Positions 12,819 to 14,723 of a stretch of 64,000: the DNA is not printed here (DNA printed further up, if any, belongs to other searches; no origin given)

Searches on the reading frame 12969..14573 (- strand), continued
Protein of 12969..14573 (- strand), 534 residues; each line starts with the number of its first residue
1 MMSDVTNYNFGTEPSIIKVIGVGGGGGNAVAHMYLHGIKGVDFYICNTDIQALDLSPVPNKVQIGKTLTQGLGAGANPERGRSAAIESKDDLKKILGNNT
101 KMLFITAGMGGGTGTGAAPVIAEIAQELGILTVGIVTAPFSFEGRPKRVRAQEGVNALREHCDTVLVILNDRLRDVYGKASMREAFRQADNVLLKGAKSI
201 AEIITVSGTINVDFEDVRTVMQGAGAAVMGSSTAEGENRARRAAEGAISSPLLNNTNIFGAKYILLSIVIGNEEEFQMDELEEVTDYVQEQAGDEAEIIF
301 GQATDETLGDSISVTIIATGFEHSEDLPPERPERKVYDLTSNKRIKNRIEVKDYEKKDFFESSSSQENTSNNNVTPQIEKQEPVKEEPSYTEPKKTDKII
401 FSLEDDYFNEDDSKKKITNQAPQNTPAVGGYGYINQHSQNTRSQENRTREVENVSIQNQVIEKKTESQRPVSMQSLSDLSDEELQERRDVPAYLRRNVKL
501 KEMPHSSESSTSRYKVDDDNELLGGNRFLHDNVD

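Call 77: list_cluster_members(proteins=[P0173, P0001, P0008])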
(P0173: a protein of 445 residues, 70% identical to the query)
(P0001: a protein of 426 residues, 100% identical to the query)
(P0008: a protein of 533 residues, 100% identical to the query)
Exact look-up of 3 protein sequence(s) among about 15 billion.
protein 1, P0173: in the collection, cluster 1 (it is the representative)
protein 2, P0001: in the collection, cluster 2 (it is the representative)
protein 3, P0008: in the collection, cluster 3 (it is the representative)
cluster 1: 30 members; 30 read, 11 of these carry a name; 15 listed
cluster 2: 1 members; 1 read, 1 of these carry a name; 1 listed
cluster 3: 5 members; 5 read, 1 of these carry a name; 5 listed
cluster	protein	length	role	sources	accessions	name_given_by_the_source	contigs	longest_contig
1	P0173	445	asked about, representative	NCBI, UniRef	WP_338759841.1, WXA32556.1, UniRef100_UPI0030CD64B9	cell division protein FtsA [Bernardetia sp. ABR2-2B] | cell division protein FtsA n=1 Tax=Bernardetia sp. ABR2-2B TaxID=3127472 ...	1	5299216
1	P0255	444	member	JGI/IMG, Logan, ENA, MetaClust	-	\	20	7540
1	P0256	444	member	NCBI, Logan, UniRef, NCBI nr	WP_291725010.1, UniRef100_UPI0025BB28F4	cell division protein FtsA [Bernardetia sp.] | cell division protein FtsA n=1 Tax=Bernardetia sp. TaxID=1937974 RepID=UPI0025BB28F4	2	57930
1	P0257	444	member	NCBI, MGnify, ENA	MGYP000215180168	CR=1 FL=1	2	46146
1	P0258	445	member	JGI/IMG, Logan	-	cell division protein FtsA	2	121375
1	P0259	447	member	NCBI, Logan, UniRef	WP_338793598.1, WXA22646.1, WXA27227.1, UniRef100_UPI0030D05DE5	cell division protein FtsA [Bernardetia sp. Wsw4-3y2] | cell division protein FtsA n=1 Tax=unclassified Bernardetia TaxID=2647129 ...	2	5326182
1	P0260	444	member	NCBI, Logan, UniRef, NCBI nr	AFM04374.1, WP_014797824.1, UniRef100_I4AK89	cell division protein FtsA [Bernardetia litoralis DSM 6794] | Cell division protein FtsA n=1 Tax=Bernardetia litoralis (strain ATCC 23117 / DSM 6794 / ... | cell division protein FtsA [Bernardetia litoralis]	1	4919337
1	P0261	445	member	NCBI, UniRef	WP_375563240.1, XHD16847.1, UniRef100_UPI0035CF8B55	cell division protein FtsA [Bernardetia sp. OM2101] | cell division protein FtsA n=1 Tax=Bernardetia sp. OM2101 TaxID=3344876 ...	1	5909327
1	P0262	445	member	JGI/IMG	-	cell division protein FtsA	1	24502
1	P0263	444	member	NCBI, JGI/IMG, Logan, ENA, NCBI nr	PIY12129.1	MAG: cell division protein FtsA [Flexibacter sp. CG_4_10_14_3_um_filter_32_15]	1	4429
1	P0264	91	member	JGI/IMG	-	cell division protein FtsA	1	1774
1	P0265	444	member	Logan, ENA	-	-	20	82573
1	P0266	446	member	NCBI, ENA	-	-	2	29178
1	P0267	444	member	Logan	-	-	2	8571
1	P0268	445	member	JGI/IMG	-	-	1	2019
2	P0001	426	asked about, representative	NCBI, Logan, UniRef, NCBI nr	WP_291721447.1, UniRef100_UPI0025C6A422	hypothetical protein [Bernardetia sp.] | hypothetical protein n=1 Tax=Bernardetia sp. TaxID=1937974 RepID=UPI0025C6A422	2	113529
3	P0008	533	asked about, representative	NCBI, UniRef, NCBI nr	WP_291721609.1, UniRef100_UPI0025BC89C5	cell division protein FtsZ [Bernardetia sp.] | cell division protein FtsZ n=1 Tax=Bernardetia sp. TaxID=1937974 RepID=UPI0025BC89C5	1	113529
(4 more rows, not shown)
